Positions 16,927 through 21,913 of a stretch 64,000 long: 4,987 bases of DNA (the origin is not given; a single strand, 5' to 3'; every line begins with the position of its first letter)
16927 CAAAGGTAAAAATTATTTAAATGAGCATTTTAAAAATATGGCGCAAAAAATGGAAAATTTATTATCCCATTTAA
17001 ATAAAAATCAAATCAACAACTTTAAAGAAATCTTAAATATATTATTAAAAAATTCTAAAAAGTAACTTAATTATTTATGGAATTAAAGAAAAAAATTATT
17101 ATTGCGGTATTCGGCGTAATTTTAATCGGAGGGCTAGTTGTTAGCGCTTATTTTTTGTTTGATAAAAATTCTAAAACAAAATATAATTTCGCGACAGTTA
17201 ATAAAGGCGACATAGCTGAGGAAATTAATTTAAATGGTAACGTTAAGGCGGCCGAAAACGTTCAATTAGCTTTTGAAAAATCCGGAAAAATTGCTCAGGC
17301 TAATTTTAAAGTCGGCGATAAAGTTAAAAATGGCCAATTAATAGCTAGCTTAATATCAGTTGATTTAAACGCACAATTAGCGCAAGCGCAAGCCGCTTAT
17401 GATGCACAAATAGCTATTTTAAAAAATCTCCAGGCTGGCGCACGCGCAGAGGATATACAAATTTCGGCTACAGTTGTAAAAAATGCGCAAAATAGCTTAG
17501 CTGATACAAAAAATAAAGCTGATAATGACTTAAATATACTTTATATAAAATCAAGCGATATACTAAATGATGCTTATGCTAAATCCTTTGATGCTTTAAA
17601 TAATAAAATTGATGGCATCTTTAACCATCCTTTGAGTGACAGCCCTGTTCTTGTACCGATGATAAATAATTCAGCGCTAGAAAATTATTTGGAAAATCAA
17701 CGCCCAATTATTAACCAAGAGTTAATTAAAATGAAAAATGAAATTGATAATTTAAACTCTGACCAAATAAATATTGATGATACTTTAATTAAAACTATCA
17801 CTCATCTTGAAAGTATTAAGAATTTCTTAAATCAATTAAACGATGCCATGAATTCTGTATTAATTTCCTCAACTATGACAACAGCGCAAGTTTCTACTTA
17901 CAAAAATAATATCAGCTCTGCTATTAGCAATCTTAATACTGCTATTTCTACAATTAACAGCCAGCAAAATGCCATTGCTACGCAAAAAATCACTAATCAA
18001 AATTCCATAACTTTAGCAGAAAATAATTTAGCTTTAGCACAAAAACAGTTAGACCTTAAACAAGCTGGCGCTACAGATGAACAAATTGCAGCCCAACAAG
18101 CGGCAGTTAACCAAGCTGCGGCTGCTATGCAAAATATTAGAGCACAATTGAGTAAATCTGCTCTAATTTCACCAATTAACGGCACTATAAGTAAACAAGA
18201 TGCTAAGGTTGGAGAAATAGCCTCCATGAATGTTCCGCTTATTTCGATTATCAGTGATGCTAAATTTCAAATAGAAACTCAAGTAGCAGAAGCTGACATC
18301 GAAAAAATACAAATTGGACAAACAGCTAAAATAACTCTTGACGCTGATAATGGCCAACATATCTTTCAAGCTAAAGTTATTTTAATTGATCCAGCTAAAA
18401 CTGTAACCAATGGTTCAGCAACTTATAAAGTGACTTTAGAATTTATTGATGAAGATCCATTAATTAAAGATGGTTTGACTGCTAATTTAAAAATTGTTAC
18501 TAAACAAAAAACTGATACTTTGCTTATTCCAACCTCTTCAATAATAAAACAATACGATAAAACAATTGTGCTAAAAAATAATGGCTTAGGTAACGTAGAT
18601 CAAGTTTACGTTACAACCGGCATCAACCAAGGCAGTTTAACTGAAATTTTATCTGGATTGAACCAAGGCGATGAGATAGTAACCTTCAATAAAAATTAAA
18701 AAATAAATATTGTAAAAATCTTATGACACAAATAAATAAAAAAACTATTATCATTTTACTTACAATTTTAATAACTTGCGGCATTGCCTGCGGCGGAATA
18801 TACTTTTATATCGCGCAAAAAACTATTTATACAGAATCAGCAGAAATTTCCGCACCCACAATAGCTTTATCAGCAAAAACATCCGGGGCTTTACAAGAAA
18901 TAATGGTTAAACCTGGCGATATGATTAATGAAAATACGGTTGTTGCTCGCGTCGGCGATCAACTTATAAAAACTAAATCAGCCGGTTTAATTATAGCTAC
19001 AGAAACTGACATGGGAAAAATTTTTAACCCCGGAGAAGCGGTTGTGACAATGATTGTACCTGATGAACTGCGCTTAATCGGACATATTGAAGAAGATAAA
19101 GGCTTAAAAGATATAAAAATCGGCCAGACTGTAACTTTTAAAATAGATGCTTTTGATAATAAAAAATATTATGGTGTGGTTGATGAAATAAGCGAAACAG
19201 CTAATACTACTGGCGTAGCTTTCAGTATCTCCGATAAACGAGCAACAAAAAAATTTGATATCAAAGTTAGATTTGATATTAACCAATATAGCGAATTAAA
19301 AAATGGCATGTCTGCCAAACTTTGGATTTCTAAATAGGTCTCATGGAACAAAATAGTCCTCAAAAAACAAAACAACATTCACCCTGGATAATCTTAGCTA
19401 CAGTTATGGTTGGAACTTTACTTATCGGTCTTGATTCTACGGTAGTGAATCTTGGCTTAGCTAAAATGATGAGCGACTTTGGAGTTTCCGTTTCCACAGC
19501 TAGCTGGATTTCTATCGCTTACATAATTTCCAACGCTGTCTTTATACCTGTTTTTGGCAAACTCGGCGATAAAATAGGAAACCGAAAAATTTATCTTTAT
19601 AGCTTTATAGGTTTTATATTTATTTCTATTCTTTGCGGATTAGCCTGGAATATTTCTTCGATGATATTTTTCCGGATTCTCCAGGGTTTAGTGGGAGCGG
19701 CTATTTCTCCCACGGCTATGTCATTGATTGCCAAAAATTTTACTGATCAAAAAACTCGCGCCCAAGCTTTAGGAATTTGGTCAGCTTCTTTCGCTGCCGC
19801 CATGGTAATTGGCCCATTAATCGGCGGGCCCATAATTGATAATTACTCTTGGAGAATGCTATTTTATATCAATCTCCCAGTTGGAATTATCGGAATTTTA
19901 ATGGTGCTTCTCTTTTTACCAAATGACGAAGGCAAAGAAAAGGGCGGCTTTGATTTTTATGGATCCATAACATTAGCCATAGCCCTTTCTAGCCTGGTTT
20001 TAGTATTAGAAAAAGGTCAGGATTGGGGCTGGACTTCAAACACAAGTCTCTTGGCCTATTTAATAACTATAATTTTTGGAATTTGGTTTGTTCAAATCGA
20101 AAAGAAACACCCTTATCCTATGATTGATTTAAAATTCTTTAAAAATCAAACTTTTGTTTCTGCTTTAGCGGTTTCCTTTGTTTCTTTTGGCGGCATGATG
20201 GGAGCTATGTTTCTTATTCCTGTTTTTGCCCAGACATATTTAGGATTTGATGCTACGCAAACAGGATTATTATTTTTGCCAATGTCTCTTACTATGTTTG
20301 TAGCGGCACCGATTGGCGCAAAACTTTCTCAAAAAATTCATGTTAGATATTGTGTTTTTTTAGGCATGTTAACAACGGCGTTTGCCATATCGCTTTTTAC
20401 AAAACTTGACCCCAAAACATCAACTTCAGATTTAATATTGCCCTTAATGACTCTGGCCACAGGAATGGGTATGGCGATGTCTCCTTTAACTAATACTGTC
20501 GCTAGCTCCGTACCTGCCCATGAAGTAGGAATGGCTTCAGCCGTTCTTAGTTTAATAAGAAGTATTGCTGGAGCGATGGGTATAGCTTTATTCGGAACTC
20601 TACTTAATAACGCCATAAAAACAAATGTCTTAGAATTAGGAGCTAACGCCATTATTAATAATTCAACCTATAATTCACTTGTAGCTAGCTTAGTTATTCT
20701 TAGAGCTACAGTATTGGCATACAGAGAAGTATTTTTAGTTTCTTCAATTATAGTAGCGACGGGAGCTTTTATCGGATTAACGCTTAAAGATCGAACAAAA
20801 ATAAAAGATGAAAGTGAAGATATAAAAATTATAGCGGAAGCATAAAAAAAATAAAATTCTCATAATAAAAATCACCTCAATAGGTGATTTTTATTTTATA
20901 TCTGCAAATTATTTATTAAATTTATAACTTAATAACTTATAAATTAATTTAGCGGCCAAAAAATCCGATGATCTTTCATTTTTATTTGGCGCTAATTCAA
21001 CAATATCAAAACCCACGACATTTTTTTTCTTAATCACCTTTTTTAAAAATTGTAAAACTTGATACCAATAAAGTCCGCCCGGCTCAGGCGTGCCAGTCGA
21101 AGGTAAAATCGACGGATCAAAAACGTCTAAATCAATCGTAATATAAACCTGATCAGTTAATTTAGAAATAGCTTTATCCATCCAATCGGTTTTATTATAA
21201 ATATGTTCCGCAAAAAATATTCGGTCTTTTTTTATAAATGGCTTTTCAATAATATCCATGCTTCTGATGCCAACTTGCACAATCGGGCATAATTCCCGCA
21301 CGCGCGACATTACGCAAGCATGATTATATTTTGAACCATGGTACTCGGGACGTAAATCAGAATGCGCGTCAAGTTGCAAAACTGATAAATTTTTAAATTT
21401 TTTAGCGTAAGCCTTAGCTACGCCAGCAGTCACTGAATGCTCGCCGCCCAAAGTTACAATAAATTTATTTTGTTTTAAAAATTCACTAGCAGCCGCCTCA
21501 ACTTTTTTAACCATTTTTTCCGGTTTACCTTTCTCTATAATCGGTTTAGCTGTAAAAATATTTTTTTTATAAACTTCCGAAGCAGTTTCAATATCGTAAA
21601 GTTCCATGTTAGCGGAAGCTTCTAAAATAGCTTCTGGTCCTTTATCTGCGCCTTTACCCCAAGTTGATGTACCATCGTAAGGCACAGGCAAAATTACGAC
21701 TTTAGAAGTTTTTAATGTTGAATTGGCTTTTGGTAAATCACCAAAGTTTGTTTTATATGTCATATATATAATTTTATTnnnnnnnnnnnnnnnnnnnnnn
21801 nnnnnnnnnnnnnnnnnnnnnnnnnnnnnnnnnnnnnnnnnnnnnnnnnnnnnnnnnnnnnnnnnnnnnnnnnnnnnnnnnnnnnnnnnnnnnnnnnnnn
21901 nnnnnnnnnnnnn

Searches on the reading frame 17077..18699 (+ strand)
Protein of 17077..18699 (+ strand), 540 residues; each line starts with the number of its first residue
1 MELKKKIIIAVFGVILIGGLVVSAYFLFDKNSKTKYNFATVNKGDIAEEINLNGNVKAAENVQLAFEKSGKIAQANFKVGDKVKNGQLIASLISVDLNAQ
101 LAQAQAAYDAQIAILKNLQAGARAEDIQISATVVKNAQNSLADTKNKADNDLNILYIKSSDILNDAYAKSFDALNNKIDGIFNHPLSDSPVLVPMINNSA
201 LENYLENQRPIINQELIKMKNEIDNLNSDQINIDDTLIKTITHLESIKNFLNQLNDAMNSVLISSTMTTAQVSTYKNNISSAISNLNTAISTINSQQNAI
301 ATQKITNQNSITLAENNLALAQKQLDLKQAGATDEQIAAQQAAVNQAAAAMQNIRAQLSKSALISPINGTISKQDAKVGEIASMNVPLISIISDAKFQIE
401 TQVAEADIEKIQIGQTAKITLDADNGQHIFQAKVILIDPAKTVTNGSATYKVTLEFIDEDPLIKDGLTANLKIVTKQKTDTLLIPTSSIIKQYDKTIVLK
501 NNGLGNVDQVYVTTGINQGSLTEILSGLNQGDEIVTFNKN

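Call 79: search_protein_families(library=pfam, proteins=[window:17077-18699:+], max_evalue=0.00001)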
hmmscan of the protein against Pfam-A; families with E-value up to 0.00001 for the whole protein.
window:17077-18699:+ (540 aa): 2 families
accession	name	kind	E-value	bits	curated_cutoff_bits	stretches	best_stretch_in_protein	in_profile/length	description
PF16576.10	HlyD_D23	-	5.4e-15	55.7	30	1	320-469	65-214/214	Barrel-sandwich domain of CusB or HlyD membrane-fusion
PF13437.12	HlyD_3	-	2.3e-12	48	22.2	1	363-460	2-97/106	HlyD family secretion protein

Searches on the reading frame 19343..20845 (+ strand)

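Call 79: search_protein_families(library=pfam, proteins=[window:19343-20845:+], max_evalue=0.00001)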
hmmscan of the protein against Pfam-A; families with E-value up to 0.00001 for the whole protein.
window:19343-20845:+ (500 aa): 2 families
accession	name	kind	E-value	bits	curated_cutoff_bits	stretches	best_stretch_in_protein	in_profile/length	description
PF07690.21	MFS_1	-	6.1e-59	200.1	33.4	1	22-413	2-346/347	Major Facilitator Superfamily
PF13347.12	MFS_2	-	5.9e-07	28.8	27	0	12-167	223-383/427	MFS/sugar transport protein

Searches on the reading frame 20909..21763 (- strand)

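Call 86: search_protein_families(library=pfam, proteins=[window:20909-21763:-], max_evalue=0.0001)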
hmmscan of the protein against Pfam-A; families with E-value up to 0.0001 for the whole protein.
window:20909-21763:- (284 aa): 1 family
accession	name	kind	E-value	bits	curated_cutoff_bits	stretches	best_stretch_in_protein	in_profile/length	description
PF00491.26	Arginase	-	1.3e-69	235.2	22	1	21-277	2-277/280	Arginase family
